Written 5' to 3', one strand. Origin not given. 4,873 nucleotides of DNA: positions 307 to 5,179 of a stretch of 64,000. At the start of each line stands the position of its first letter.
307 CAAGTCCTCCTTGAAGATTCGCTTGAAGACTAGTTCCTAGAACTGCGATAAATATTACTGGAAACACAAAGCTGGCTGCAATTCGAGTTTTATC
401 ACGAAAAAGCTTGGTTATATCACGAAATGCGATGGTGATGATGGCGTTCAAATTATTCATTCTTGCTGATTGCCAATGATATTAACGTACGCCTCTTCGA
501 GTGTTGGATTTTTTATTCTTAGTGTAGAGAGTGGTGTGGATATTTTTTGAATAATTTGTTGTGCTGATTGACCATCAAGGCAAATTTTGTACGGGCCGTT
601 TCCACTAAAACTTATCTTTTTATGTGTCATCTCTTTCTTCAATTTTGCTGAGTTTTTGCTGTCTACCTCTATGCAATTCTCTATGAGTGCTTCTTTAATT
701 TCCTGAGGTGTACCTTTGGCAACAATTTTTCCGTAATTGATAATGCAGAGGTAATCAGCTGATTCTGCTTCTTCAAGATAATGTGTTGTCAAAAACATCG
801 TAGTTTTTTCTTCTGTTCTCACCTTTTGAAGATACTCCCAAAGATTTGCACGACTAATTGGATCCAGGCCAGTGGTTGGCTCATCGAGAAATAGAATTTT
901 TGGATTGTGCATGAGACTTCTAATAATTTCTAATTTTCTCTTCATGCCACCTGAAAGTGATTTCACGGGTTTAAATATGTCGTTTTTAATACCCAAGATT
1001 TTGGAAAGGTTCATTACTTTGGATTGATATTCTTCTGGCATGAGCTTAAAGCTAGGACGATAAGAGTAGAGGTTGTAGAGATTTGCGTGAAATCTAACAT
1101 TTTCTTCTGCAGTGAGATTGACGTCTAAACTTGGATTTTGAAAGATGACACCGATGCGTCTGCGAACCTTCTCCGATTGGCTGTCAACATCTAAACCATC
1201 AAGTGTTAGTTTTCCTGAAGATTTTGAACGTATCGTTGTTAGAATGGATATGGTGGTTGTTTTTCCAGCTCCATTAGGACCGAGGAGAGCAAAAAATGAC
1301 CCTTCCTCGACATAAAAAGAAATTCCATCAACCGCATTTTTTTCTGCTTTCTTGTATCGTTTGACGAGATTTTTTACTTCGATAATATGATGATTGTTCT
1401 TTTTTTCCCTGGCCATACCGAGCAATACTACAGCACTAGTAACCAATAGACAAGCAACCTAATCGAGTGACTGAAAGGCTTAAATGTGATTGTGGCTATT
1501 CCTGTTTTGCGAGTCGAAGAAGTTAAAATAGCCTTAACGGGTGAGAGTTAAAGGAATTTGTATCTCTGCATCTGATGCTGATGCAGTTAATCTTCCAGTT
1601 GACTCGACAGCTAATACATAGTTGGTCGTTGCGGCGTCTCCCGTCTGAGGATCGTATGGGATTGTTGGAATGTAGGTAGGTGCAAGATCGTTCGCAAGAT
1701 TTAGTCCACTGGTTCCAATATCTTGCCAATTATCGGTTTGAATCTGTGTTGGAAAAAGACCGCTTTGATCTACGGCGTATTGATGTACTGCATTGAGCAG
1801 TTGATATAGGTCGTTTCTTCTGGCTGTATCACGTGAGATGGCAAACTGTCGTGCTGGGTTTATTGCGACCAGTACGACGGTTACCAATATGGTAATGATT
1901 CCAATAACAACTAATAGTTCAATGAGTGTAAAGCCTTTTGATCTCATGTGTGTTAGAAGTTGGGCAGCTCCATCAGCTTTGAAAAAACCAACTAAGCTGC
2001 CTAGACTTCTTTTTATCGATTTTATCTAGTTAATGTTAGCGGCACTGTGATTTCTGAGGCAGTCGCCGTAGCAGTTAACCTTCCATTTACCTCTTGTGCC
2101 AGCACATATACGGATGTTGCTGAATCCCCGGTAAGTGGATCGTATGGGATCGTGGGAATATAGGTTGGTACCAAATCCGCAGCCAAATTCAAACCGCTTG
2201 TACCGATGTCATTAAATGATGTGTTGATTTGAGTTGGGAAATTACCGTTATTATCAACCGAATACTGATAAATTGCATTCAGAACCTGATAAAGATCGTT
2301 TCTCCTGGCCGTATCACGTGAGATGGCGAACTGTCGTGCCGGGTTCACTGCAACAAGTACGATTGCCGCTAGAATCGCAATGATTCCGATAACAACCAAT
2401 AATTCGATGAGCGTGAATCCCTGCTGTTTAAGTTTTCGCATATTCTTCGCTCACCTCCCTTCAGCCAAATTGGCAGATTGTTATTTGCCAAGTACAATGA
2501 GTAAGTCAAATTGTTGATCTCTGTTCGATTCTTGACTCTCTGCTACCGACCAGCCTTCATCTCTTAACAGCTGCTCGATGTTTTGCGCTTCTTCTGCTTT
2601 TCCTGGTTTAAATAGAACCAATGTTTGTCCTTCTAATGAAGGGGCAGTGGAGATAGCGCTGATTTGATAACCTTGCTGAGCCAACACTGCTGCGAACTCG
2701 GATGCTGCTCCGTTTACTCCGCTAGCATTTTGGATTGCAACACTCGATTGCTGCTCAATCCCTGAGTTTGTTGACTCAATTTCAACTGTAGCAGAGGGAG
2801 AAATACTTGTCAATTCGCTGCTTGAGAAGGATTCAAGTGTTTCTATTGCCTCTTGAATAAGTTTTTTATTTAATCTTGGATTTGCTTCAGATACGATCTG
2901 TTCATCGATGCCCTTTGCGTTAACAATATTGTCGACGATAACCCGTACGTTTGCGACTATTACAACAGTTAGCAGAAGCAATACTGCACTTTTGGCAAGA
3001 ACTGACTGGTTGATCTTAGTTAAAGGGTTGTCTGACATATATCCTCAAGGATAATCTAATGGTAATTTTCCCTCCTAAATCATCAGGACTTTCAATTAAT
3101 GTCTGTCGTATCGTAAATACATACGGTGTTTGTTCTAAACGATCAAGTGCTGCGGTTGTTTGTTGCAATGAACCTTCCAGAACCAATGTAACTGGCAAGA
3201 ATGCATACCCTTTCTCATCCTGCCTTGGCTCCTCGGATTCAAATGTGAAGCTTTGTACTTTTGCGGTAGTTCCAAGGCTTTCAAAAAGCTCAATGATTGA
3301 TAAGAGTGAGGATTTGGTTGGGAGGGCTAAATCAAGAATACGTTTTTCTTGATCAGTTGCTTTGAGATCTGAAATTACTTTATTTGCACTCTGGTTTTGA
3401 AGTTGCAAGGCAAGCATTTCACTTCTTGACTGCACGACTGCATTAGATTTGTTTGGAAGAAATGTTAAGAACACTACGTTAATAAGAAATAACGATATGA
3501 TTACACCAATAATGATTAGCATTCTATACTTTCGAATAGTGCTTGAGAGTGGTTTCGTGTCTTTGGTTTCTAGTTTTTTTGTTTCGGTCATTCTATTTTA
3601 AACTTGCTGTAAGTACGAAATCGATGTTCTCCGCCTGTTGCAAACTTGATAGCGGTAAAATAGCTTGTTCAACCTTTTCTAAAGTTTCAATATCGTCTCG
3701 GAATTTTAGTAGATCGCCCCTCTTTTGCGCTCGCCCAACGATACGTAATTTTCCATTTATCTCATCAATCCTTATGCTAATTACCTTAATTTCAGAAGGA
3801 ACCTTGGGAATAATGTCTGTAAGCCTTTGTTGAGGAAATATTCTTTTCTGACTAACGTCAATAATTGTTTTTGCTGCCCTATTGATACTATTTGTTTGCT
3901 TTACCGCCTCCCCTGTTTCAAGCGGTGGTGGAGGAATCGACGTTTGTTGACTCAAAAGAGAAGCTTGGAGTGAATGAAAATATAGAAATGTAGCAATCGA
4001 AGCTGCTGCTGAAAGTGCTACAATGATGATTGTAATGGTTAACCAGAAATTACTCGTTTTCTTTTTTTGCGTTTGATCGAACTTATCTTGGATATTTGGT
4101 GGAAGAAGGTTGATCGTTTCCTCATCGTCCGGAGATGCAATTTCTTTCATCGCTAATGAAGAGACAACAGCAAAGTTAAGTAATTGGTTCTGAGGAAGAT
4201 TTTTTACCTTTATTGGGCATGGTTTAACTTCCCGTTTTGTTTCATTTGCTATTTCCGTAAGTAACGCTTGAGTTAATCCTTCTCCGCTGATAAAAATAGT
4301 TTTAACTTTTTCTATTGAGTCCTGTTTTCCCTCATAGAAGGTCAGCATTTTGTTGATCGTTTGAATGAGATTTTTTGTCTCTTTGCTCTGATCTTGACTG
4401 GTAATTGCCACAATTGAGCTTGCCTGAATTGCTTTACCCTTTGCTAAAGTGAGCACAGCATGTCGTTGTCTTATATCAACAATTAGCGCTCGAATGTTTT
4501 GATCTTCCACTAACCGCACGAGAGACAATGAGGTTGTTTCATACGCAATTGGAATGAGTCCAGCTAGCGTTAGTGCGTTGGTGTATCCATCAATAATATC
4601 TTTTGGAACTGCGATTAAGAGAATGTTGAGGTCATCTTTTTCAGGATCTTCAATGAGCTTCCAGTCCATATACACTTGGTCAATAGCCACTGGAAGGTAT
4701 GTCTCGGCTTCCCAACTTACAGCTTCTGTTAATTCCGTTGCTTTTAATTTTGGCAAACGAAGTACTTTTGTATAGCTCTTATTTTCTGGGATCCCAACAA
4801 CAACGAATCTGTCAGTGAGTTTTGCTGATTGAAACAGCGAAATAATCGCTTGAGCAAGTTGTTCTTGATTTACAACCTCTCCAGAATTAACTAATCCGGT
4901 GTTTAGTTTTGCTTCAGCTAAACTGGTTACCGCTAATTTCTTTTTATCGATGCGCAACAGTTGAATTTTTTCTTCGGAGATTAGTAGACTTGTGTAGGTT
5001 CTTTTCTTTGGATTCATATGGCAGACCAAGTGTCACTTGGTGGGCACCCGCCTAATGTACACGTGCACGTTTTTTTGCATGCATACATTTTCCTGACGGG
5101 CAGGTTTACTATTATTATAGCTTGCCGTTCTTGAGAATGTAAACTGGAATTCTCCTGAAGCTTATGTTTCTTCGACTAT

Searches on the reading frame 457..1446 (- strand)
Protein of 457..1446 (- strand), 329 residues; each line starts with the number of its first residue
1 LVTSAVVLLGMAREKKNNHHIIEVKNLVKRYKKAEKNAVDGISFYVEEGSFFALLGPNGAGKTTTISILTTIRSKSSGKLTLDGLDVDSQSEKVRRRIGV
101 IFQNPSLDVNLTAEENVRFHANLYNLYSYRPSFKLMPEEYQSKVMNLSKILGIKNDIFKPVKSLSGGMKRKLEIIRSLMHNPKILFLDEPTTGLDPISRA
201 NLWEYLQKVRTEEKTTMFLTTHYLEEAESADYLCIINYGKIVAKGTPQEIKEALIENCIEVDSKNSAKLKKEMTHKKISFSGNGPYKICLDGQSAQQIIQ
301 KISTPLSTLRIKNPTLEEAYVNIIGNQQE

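Call 77: search_protein_families(library=pfam, proteins=[window:457-1446:-], max_evalue=0.001)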
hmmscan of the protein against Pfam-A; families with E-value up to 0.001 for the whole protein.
window:457-1446:- (329 aa): 5 families
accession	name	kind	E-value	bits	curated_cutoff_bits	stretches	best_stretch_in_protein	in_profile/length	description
PF00005.33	ABC_tran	-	1.6e-32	113.4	25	1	40-192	2-137/137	ABC transporter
PF13304.12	AAA_21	-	3.4e-10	40.9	27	1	161-222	235-298/304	AAA domain, putative AbiEii toxin, Type IV TA system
PF13175.12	AAA_15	-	0.00013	22.1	32.1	0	51-103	25-84/374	AAA ATPase domain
PF13732.12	DrrA1-3_C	-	0.00033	21.8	27.4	1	245-321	1-78/81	ATP-binding protein DrrA1-3-like, C-terminal domain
PF02463.25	SMC_N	-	0.00048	20.1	40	0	49-234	24-209/220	RecF/RecN/SMC N terminal domain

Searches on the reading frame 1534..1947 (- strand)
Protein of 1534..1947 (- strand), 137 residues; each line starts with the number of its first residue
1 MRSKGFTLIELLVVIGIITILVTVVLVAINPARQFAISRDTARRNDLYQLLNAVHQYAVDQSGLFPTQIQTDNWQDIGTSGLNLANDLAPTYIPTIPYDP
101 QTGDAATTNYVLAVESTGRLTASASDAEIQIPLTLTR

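Call 77: search_protein_families(library=pfam, proteins=[window:1534-1947:-], max_evalue=0.001)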
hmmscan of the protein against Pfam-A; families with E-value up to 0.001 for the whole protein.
window:1534-1947:- (137 aa): 1 family
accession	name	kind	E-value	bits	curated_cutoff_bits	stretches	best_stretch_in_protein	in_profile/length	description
PF07963.17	N_methyl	-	2e-07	30.7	21.2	1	2-26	3-27/27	Prokaryotic N-terminal methylation motif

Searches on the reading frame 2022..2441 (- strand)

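Call 77: search_protein_families(library=pfam, proteins=[window:2022-2441:-], max_evalue=0.001)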
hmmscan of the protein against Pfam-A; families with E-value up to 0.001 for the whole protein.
window:2022-2441:- (139 aa): 1 family
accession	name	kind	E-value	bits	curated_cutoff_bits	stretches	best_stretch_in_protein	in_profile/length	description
PF07963.17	N_methyl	-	1.2e-09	37.8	21.2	1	5-29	3-27/27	Prokaryotic N-terminal methylation motif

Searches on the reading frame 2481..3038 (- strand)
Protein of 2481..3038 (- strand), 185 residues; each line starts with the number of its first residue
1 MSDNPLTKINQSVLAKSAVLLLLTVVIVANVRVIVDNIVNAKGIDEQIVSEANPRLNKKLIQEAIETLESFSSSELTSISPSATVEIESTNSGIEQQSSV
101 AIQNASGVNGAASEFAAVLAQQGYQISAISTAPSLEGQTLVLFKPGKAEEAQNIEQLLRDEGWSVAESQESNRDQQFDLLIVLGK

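Call 77: search_protein_families(library=pfam, proteins=[window:2481-3038:-], max_evalue=0.001)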
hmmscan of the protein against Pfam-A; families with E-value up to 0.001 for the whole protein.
window:2481-3038:- (185 aa): 2 families
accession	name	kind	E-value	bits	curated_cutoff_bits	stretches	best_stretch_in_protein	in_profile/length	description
PF13399.11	LytR_C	-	2.5e-11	44.8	22.2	1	99-185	3-84/86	LytR cell envelope-related transcriptional attenuator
PF03698.18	UPF0180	-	0.00087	19.9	25.4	0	152-184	10-42/77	Uncharacterised protein family (UPF0180)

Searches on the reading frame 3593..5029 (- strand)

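Call 13: search_protein_families(library=pfam, proteins=[window:3593-5029:-], max_evalue=0.00001)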
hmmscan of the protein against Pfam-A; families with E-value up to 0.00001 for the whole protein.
window:3593-5029:- (478 aa): 1 family
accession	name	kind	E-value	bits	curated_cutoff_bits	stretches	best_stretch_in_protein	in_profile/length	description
PF11104.14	PilM_2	-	6.2e-17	62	27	1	17-161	4-153/340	Type IV pilus assembly protein PilM;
